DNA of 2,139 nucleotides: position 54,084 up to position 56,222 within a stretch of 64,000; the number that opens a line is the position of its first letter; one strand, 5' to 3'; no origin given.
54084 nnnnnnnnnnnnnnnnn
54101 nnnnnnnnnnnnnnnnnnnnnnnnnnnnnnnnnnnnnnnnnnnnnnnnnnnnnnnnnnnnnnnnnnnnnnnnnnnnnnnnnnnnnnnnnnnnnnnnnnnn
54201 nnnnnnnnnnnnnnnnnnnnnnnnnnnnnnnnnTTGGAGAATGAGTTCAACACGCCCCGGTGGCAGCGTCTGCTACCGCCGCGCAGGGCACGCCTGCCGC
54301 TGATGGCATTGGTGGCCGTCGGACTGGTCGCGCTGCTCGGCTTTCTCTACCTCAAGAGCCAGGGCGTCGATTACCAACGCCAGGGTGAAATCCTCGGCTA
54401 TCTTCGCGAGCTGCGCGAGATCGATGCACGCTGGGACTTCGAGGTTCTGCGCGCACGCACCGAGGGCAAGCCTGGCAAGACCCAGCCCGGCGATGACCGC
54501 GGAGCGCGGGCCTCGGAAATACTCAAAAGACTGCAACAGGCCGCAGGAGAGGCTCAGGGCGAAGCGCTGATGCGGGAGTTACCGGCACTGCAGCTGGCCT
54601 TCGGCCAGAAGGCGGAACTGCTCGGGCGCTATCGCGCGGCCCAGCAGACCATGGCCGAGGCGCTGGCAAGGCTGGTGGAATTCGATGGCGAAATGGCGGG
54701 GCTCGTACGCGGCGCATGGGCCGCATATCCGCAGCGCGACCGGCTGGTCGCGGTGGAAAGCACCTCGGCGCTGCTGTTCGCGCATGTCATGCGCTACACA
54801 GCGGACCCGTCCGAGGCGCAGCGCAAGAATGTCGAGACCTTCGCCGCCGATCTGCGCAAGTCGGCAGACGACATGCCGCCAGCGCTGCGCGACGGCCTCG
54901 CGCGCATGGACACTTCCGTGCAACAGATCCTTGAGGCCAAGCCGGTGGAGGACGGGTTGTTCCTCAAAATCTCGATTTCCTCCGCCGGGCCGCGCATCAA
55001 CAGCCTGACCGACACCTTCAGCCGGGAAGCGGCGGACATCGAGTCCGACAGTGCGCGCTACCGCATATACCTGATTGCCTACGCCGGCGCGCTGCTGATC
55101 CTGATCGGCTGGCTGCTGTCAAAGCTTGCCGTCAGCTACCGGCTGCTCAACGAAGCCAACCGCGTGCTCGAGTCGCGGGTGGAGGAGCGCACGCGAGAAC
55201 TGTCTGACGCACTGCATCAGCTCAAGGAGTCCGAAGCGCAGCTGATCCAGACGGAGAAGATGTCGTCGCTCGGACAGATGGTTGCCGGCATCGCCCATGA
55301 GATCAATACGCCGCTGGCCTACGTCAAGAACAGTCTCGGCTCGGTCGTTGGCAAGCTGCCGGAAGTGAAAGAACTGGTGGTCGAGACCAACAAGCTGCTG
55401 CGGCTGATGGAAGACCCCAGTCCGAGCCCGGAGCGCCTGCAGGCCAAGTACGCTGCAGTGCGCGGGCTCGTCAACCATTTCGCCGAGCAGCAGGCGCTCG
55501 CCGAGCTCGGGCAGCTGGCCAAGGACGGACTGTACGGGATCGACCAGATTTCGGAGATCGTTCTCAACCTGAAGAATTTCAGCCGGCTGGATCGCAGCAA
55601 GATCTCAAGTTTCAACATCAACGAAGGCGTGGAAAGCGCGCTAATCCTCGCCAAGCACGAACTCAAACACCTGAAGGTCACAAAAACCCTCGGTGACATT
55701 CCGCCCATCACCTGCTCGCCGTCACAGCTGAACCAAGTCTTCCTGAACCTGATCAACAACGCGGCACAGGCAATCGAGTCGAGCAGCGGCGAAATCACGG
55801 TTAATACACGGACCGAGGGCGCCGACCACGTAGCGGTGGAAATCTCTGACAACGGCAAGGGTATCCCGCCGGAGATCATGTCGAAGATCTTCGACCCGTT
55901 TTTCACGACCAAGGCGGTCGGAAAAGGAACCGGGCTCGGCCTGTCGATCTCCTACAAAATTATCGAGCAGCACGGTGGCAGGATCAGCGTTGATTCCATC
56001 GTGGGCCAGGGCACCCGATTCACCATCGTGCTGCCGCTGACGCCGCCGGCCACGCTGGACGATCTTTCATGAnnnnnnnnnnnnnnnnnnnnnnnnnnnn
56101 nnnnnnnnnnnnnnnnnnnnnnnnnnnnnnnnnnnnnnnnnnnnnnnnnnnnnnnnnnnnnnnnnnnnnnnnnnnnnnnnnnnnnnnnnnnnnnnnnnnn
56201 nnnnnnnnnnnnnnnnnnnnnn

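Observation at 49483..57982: LIV-type ABC importer operon continues without a gap into a sensor histidine kinase and a receiver-fused Ser/Thr kinase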

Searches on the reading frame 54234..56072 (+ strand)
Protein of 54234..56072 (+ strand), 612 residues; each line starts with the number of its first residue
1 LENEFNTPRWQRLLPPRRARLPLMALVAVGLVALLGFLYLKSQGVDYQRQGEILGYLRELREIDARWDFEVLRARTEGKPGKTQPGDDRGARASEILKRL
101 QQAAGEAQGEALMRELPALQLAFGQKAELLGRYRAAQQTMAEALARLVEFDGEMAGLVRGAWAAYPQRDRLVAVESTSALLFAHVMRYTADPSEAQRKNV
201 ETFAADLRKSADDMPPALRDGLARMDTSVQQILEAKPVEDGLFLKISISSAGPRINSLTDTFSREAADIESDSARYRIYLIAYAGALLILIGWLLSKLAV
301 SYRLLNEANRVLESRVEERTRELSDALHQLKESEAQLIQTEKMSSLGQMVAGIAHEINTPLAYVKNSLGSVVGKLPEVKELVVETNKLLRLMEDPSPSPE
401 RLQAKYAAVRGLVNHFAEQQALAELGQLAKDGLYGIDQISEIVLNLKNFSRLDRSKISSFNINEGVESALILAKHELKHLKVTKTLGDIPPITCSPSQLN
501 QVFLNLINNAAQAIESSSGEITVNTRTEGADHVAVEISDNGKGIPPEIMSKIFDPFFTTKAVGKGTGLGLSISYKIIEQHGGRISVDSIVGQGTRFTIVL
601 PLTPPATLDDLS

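Call 9: search_protein_families(library=pfam, proteins=[window:54234-56072:+])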
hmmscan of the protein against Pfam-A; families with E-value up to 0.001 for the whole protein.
window:54234-56072:+ (612 aa): 3 families
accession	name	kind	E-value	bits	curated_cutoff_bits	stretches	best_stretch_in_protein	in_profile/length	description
PF02518.31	HATPase_c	-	2.3e-30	105.7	26.4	1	496-603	3-110/111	Histidine kinase-, DNA gyrase B-, and HSP90-like ATPase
PF19443.4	DAHL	-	1.1e-21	78.1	38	1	45-277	1-221/221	DAHL domain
PF00512.31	HisKA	-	7.3e-06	26.4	26.9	0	346-369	2-25/66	His Kinase A (phospho-acceptor) domain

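Call 24: search_protein_families(library=ncbifam, proteins=[window:54234-56072:+], max_evalue=0.00001)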
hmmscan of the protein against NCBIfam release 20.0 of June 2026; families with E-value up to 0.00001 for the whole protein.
window:54234-56072:+ (612 aa): 80 families (the best 25 are shown)
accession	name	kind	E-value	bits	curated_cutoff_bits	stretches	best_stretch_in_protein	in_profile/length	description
NF038348.1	T2SS_HK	subfamily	5.5e-70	236.4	450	1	309-602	290-573/574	histidine kinase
NF008468.0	PRK11360.1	equivalog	1.6e-58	198.5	646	1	408-604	413-610/616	two-component system sensor histidine kinase AtoS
NF052574.1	HisKinEspCMyxo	equivalog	6.1e-55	186.7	1200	2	408-606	442-641/785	serine histidine kinase EspC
NF052573.1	HisKinEspAMyxo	equivalog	2e-48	165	1400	1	417-601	420-610/755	serine histidine kinase EspA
NF010411.0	PRK13837.1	equivalog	1.8e-46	158.6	647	2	442-606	502-679/828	two-component system VirA-like sensor kinase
NF007688.0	PRK10364.1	equivalog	4.4e-43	147.7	479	1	407-603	256-452/460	two-component system sensor histidine kinase ZraS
NF046026.1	HisKinCckACaul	equivalog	1.1e-37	129.5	1000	1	426-605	334-535/678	cell cycle histidine kinase CckA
NF046020.1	HisKinCckABruc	equivalog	2.5e-37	128.2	1000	1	487-602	579-707/868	cell cycle histidine kinase CckA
NF047497.1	HK_LIC_12097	equivalog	1.1e-35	123.1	500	1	438-602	200-366/367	LIC_12097 family sensor histidine kinase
NF047466.1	hybrid_RR_LvrB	exception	7.6e-34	117.5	500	1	437-602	199-376/377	hybrid histidine kinase/response regulator LvrB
NF010076.0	PRK13557.1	subfamily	8.6e-31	106.9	631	1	437-603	214-395/540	histidine kinase famiy protein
NF046044.1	PnpS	equivalog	3.3e-28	98.8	400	1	439-601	220-390/390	two-component system histidine kinase PnpS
NF041777.1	sens_FixL_Rhizob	equivalog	9.7e-28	97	850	1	497-603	377-482/485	sensor protein FixL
NF006800.0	PRK09303.1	equivalog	1.6e-27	96.4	342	1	308-603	115-378/383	histidine kinase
NF047794.1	HisKinPtgB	equivalog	4.4e-27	94.6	1000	1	436-592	490-645/656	two-component system sensor histidine kinase PgtB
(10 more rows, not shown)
